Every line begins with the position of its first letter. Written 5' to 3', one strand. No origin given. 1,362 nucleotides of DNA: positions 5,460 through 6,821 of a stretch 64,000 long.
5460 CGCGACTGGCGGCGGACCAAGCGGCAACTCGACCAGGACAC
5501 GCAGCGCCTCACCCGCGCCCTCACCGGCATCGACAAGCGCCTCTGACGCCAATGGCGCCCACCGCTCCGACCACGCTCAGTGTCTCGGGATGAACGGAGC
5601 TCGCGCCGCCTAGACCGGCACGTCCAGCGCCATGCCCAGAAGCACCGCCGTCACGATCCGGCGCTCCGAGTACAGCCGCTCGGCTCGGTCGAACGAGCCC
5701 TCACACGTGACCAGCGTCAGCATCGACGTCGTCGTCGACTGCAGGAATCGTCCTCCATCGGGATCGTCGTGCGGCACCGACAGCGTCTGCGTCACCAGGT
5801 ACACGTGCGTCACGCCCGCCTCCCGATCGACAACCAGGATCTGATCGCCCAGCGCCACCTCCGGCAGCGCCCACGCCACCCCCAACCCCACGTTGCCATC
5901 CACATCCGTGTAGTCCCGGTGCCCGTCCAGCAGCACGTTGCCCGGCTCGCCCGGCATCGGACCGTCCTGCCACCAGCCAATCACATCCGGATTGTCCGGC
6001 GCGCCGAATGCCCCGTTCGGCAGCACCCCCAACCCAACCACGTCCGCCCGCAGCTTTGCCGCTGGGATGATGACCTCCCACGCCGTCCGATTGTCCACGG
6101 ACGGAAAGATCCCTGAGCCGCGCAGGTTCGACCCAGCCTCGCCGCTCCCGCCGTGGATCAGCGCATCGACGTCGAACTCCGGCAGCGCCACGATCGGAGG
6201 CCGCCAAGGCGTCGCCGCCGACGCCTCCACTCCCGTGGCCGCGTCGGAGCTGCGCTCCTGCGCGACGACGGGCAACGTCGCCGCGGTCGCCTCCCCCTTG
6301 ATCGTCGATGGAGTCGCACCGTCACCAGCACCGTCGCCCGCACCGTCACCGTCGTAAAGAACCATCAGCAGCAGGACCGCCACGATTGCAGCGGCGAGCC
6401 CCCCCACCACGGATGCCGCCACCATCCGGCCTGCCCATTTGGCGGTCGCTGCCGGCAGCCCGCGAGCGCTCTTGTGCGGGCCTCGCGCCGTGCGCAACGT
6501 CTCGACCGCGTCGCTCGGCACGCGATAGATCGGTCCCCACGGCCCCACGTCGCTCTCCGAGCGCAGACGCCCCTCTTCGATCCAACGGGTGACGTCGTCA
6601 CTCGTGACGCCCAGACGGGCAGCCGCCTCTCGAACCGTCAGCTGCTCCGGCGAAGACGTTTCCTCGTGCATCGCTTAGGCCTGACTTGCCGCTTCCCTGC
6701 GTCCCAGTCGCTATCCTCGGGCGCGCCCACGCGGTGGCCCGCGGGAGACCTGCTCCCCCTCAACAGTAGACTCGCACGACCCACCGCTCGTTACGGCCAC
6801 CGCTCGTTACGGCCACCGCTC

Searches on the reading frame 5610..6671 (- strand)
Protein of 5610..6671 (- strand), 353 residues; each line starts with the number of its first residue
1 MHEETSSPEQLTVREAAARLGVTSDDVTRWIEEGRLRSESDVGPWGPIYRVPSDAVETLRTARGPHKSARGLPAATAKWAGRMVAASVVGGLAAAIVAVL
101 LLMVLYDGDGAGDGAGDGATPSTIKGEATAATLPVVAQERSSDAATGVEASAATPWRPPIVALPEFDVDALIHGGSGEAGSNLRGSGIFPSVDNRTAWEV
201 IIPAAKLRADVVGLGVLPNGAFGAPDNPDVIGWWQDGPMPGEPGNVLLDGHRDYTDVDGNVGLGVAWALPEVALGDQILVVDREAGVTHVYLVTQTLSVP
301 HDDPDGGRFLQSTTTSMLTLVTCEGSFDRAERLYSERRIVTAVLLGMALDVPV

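Call 56: search_protein_families(library=pfam, proteins=[window:5610-6671:-], max_evalue=0.00001)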
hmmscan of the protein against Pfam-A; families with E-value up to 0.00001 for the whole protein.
window:5610-6671:- (353 aa): 1 family
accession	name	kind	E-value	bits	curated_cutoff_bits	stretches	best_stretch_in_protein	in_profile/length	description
PF04203.18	Sortase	-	4.2e-14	52.8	26.6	1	202-344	3-124/125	Sortase domain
